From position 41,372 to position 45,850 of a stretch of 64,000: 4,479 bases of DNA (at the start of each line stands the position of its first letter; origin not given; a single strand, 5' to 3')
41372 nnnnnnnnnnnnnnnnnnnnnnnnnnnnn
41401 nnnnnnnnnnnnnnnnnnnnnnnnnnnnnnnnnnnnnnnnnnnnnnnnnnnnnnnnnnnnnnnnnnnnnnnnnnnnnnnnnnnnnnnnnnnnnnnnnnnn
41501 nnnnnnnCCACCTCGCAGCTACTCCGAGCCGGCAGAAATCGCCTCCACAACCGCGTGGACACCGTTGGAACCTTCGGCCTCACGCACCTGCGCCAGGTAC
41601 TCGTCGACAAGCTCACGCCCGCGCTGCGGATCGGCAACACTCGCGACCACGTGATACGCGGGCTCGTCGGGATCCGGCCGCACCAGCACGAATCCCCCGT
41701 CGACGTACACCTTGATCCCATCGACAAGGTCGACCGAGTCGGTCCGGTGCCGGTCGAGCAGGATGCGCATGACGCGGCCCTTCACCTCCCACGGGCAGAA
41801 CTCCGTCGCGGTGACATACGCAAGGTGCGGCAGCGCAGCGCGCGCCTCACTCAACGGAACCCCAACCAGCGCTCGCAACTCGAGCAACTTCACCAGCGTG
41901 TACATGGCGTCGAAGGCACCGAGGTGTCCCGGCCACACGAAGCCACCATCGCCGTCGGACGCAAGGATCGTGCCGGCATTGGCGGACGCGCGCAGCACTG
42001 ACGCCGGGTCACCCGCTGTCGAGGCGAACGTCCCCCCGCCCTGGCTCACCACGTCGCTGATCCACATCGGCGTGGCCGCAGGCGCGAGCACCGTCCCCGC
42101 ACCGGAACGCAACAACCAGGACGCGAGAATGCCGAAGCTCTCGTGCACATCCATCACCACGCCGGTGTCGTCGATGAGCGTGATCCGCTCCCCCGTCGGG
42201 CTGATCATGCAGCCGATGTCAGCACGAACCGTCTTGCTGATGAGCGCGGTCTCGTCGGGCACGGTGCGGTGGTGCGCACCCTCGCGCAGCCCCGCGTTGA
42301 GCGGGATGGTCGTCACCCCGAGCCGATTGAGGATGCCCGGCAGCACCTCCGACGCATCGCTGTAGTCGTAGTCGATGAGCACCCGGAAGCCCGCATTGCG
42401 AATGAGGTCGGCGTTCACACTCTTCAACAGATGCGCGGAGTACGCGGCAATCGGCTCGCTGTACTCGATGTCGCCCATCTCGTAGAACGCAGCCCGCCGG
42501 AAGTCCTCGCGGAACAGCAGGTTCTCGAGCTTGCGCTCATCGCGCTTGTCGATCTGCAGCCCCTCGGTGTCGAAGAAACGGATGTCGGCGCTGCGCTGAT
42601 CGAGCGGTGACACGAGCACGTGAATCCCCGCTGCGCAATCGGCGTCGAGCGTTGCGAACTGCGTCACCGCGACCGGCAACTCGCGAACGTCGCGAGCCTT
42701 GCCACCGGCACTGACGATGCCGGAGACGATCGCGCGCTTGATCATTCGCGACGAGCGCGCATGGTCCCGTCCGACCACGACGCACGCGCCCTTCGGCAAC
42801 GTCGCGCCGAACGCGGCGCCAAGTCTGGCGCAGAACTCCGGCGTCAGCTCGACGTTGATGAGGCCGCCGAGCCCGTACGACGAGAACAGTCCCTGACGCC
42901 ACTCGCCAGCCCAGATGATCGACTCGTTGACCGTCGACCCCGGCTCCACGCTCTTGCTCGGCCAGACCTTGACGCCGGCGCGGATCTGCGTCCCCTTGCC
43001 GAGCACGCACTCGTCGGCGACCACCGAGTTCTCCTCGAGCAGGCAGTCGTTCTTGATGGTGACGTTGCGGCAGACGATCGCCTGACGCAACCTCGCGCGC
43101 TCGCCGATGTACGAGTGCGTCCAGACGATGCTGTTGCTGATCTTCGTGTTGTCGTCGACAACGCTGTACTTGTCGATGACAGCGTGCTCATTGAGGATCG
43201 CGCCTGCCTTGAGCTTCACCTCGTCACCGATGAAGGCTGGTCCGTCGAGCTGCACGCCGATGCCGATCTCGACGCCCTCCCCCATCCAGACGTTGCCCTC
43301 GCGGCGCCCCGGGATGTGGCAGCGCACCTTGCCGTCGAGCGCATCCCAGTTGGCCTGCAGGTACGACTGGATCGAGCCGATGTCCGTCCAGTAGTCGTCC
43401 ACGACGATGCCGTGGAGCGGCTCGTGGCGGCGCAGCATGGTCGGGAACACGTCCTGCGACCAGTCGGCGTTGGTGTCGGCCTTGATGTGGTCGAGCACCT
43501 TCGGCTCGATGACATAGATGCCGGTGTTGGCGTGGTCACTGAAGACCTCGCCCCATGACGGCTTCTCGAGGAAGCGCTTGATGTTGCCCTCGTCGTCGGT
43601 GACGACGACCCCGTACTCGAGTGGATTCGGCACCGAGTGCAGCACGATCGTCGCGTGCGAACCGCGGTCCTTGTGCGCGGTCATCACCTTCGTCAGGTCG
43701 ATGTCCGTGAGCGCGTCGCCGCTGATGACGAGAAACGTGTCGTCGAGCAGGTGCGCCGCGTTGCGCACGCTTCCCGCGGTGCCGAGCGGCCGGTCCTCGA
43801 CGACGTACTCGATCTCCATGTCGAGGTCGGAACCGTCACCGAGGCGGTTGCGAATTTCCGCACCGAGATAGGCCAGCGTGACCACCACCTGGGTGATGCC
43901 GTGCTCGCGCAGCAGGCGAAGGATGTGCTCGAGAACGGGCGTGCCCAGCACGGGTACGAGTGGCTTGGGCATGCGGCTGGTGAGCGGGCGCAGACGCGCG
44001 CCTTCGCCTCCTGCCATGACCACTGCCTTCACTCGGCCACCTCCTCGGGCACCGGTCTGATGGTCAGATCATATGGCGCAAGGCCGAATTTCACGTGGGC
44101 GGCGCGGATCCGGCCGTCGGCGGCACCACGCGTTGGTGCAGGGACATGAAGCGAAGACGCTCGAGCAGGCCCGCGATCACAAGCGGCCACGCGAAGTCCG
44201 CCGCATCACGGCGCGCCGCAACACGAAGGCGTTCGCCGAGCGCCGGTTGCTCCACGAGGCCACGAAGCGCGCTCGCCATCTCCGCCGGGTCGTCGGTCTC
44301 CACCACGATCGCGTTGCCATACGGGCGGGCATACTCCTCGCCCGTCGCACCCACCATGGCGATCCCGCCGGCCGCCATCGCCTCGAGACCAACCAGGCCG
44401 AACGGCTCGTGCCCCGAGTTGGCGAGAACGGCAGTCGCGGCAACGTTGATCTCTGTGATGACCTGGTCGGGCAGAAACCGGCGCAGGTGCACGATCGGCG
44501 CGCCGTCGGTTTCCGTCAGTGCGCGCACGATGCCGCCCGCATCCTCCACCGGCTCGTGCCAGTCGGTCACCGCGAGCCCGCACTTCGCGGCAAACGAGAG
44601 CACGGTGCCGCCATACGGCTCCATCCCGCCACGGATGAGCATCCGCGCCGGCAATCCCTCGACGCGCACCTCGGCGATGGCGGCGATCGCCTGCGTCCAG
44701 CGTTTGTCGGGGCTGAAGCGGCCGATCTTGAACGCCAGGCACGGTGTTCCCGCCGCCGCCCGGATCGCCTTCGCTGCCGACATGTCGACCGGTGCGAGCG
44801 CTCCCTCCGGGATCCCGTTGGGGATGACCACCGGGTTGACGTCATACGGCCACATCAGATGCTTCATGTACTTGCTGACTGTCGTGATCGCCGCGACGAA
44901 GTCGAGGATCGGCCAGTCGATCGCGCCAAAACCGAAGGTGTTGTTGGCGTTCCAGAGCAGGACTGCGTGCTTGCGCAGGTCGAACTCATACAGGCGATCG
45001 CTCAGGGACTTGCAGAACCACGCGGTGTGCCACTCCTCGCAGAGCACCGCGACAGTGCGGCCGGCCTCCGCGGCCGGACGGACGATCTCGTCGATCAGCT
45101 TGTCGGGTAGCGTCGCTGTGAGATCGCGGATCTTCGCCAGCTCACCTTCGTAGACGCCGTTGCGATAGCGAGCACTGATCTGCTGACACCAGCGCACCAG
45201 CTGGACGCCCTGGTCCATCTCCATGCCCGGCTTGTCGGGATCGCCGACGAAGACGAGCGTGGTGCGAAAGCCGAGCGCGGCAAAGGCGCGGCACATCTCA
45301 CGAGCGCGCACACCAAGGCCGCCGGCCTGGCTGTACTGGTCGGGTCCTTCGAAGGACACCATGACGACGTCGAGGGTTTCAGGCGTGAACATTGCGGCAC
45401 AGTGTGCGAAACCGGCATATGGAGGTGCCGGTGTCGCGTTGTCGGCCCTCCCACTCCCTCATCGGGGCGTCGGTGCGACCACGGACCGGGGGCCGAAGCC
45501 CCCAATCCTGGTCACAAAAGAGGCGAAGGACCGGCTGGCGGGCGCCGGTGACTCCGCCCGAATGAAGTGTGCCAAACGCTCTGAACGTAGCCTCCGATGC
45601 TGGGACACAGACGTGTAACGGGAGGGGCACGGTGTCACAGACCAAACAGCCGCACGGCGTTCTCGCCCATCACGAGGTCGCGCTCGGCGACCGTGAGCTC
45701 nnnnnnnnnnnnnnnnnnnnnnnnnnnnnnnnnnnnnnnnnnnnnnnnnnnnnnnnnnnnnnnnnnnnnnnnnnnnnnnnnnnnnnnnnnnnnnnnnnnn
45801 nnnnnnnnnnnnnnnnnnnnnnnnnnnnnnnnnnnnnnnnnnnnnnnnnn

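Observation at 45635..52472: Translationally coupled five-gene operon: PMT(GT39) -> GT-C -> GT2 Ppm synthase -> DUF2029/GT87-like -> amidohydrolase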

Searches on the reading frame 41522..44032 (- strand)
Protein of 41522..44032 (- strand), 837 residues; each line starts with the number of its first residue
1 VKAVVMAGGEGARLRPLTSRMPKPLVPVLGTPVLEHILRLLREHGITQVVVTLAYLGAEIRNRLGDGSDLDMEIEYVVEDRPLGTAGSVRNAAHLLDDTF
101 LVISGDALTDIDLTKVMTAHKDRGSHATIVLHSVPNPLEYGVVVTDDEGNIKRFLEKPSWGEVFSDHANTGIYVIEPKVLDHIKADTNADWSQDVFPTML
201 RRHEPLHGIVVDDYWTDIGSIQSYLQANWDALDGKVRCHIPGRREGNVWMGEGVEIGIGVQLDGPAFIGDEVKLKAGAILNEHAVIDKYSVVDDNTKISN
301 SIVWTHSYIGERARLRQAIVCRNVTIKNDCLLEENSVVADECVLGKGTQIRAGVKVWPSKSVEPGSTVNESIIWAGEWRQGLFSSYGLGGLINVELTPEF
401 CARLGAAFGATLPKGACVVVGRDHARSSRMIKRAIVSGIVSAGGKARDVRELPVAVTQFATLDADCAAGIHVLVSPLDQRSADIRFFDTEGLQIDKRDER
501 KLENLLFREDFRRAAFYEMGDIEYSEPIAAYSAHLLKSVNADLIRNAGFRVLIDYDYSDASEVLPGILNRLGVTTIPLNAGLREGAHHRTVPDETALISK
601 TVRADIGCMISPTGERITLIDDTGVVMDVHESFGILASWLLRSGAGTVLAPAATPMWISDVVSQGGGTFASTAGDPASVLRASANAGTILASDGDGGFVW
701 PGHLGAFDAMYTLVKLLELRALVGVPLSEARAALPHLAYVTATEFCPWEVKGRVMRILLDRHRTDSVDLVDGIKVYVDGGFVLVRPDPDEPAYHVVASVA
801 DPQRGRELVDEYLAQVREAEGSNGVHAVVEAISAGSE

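Call 5: search_protein_families(library=pfam, proteins=[window:41522-44032:-], max_evalue=0.01)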
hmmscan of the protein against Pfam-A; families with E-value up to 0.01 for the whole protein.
window:41522-44032:- (837 aa): 9 families
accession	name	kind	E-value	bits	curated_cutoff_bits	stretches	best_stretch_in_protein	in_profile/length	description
PF00483.29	NTP_transferase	-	1.6e-53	182.2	21.2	1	2-231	1-242/245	Nucleotidyl transferase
PF02878.22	PGM_PMM_I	-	5.1e-23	81.7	22.5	1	382-512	3-137/138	Phosphoglucomutase/phosphomannomutase, alpha/beta/alpha domain I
PF25084.1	LbH_EIF2B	-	5.9e-16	58.8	54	1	246-350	2-105/105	EIF2B subunit epsilon LbH domain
PF00132.30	Hexapep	-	7.6e-12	44.8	27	1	323-356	1-34/36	Bacterial transferase hexapeptide (six repeats)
PF12804.13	NTP_transf_3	-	2.7e-10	41.1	27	1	3-129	1-120/160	MobA-like NTP transferase domain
PF02879.22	PGM_PMM_II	-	4e-08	34.2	29.3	1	530-624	2-103/103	Phosphoglucomutase/phosphomannomutase, alpha/beta/alpha domain II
PF24894.1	Hexapep_GlmU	-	7e-06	26.5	23.3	1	282-329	33-80/104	GlmU-like, C-terminal hexapeptide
PF25247.1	LbH_GLGC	-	0.0033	17.8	27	0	275-364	41-131/135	GLGC left-handed parallel beta-helix domain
PF25087.1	GMPPB_C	-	0.0072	16.4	39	0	266-345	17-90/110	GMPPB C-terminal domain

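Call 6: search_protein_families(library=ncbifam, proteins=[window:41522-44032:-], max_evalue=0.01)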
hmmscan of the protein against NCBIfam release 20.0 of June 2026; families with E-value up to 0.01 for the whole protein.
window:41522-44032:- (837 aa): 51 families (the best 25 are shown)
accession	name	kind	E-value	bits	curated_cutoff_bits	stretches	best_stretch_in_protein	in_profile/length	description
NF052502.1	man1P_GTase_Rv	exception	1.1e-77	261.3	440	1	2-335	2-333/352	mannose-1-phosphate guanylyltransferase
TIGR03990.1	Arch_GlmM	equivalog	1.1e-61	209.1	439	1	382-815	3-443/444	phosphoglucosamine mutase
TIGR03992.1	Arch_glmU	subfamily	3.5e-57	194.1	292.1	1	1-324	1-325/393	bifunctional sugar-1-phosphate nucleotidylyltransferase/acetyltransferase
TIGR01208.1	rmlA_long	equivalog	3.2e-50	171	320.25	1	2-329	1-334/353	glucose-1-phosphate thymidylyltransferase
NF045761.1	NAMPUrTaseMurU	equivalog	1.4e-39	136.3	250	1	1-224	1-220/226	N-acetylmuramate alpha-1-phosphate uridylyltransferase MurU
TIGR02091.1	glgC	equivalog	6e-38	130.8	424.9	1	3-331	3-361/364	glucose-1-phosphate adenylyltransferase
NF041173.1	Sug_nt_acttase_Thmprot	equivalog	1.1e-37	130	600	1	1-327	1-328/405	bifunctional sugar-1-phosphate nucleotidylyltransferase/acetyltransferase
NF041313.1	UDPGP_AglF_Halo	equivalog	1.4e-34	119.6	400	1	1-184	1-183/234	UTP--glucose-1-phosphate uridylyltransferase AglF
NF003670.0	PRK05293.1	equivalog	1.5e-34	119.6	470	1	3-337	7-363/382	glucose-1-phosphate adenylyltransferase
NF049965.1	GlMnHpPGnyltfHddC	equivalog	5e-33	114.6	300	1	1-224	1-214/221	D-glycero-D-manno-heptose 1-phosphate guanosyltransferase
TIGR01173.1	glmU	equivalog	3.2e-29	102.1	366.85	2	1-183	1-180/452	bifunctional UDP-N-acetylglucosamine diphosphorylase/glucosamine-1-phosphate N-acetyltransferase GlmU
TIGR02623.1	G1P_cyt_trans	equivalog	3e-27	95.7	300.25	2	87-221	108-235/255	glucose-1-phosphate cytidylyltransferase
NF010934.1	PRK14354.1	equivalog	1e-26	93.5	450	1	3-350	2-340/447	bifunctional UDP-N-acetylglucosamine diphosphorylase/glucosamine-1-phosphate N-acetyltransferase GlmU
TIGR01455.1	glmM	equivalog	1.3e-24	86.8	447.55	1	386-737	4-367/442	phosphoglucosamine mutase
NF002023.0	PRK00844.1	subfamily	1.3e-24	86.8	458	1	3-329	9-378/408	glucose-1-phosphate adenylyltransferase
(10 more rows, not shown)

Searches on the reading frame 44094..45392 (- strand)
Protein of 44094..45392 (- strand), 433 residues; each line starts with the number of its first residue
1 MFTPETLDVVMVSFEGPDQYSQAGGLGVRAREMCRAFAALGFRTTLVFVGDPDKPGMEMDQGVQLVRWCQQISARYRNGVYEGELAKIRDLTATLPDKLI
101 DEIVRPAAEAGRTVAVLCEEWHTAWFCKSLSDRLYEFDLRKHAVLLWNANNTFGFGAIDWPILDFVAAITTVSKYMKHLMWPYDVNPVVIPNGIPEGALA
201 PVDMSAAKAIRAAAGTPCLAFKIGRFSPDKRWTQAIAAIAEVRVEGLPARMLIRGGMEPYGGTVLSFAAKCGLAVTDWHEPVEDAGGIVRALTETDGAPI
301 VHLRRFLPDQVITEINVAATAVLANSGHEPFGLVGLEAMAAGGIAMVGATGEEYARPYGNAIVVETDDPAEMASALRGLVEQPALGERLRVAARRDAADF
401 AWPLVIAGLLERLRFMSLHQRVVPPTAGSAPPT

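Call 5: search_protein_families(library=pfam, proteins=[window:44094-45392:-], max_evalue=0.01)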
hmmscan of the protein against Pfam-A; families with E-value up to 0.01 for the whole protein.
window:44094-45392:- (433 aa): 6 families
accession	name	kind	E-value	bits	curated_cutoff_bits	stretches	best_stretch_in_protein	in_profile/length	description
PF00534.26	Glycos_transf_1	-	9.9e-11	41.9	26.4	1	306-395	80-171/172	Glycosyl transferases group 1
PF13692.12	Glyco_trans_1_4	-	2.5e-08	34.7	27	1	296-381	55-141/142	Glycosyl transferases group 1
PF13439.12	Glyco_transf_4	-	1.6e-07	32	28.5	1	24-194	2-166/170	Glycosyltransferase Family 4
PF20706.3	GT4-conflict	-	1.6e-07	31.1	26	1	290-342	250-305/385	Family 4 Glycosyltransferase in conflict systems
PF13579.12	Glyco_trans_4_4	-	7.1e-05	23.6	29.7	1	24-131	1-103/158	Glycosyl transferase 4-like domain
PF07878.17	RHH_5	-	0.0062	16.7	26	0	92-117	5-30/43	CopG-like RHH_1 or ribbon-helix-helix domain, RHH_5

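Call 6: search_protein_families(library=ncbifam, proteins=[window:44094-45392:-], max_evalue=0.01)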
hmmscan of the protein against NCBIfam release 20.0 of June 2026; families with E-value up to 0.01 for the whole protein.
window:44094-45392:- (433 aa): 7 families
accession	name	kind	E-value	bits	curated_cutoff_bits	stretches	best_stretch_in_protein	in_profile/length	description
TIGR04047.1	MSMEG_0565_glyc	hypoth_equivalog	5.7e-11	42.1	259.85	1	171-403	144-361/373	MSMEG_0565 family glycosyltransferase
NF041876.1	EPS_EpsE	equivalog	2.2e-10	40.3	400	1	309-397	287-376/389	exopolysaccharide biosynthesis GT4 family glycosyltransferase EpsE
NF053787.1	GlcN_PG_synth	equivalog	5.7e-09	35.3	480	1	301-414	244-357/361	N-acetylglucosaminyl phosphatidylglycerol synthase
TIGR03449.1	mycothiol_MshA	equivalog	7.3e-09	35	462.5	1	301-411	286-398/406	D-inositol-3-phosphate glycosyltransferase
TIGR02149.1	glgA_Coryne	subfamily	3.7e-07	29.6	302.4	1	295-405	260-379/391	glycogen synthase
TIGR03999.1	thiol_BshA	equivalog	7.2e-06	25.2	273.7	1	311-400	265-357/375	N-acetyl-alpha-D-glucosaminyl L-malate synthase BshA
TIGR02095.1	glgA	subfamily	0.0055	15.4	328.45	0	309-351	359-401/477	glycogen/starch synthase, ADP-glucose type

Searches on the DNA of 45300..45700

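Call 59: search_rna_families(source=window, start=45300, end=45700, threshold=evalue, max_evalue=1)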
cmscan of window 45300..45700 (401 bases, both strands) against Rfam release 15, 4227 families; matches with E-value up to 1: 1.
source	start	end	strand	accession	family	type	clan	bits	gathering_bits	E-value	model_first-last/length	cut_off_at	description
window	45409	45548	+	RF01867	CC2171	Gene; sRNA;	-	16.8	75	0.19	1-159/159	no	caulobacter sRNA CC2171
